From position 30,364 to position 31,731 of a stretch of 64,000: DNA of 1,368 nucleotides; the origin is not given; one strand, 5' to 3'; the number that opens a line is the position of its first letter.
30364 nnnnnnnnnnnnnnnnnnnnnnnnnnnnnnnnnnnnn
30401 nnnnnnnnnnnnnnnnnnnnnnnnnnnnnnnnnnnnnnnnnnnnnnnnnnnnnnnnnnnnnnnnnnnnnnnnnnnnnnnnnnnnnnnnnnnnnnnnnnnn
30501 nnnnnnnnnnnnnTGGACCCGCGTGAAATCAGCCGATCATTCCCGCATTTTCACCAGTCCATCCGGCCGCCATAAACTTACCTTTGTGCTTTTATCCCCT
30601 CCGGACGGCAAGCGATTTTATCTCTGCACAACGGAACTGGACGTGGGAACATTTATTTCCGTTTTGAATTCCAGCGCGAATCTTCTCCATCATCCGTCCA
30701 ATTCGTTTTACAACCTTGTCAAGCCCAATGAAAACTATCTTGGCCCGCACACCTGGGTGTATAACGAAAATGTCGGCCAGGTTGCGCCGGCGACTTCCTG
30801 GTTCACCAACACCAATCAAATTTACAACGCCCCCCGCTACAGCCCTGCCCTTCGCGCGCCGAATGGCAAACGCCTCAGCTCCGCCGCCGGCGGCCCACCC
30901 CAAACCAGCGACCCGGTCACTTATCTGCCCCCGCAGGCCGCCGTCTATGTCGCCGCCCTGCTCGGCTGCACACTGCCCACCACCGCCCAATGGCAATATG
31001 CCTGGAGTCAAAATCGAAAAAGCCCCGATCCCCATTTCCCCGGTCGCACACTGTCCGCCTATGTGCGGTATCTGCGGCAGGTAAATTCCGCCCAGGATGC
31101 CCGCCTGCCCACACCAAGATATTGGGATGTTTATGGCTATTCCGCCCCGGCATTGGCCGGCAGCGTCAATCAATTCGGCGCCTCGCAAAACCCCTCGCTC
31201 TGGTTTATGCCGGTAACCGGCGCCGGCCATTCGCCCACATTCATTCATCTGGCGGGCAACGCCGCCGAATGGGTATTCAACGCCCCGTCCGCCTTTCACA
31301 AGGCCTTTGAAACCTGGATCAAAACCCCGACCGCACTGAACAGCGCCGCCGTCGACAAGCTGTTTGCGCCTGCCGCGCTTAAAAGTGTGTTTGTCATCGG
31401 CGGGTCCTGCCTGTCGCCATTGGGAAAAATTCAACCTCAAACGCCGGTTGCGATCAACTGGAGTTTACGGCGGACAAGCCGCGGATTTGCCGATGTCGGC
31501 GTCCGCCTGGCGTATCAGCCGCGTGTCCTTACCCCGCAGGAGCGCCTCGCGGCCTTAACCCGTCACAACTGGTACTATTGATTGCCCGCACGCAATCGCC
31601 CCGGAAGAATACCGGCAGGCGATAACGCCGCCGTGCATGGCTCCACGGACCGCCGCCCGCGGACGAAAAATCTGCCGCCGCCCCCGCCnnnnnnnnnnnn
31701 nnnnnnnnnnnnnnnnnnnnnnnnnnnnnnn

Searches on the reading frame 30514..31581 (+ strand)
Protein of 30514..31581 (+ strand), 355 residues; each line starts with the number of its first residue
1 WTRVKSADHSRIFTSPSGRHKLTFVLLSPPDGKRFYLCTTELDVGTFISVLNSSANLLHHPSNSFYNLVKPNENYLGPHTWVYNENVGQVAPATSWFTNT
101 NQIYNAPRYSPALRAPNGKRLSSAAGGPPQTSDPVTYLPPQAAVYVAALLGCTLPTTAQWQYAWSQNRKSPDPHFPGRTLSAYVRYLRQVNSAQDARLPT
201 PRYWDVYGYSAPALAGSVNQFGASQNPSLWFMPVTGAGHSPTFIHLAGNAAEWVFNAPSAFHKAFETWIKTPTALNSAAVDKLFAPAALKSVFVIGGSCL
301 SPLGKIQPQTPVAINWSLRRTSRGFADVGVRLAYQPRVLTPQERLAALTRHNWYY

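Call 76: predict_structure(protein=window:30514-31581:+)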
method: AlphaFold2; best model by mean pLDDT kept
length: 355 residues; sequences in the alignment: 1
mean_pLDDT: 33.0   pTM: 0.18
mean pLDDT of the five models: 33.0, 30.1, 29.1, 28.4, 27.6
residues with pLDDT >= 90: 0; 70-90: 0; 50-70: 0; < 50: 355
segments of 3 or more residues with pLDDT < 50: 1-355
pLDDT, mean of each block of 10 residues (from residue 1): 33 39 44 44 38 29 27 33 38 34 28 30 30 29 32 35 35 35 33 28 22 27 32 33 36 38 41 34 34 29 30 31 30 33 35 26
secondary structure, 60 per line:
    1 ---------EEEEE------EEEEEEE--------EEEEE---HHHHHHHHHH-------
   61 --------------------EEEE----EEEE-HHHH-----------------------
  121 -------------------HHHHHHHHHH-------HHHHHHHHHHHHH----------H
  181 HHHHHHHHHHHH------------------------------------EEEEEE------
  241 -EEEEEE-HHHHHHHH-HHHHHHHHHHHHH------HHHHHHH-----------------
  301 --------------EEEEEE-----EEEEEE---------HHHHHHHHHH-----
elements in order: E10-14 E21-27 E36-40 H44-53 E81-84 E89-92 H94-97 H140-149 H157-169 H180-192 E229-234 E242-247 H249-256 H258-270 H277-283 E315-320 E326-331 H341-350
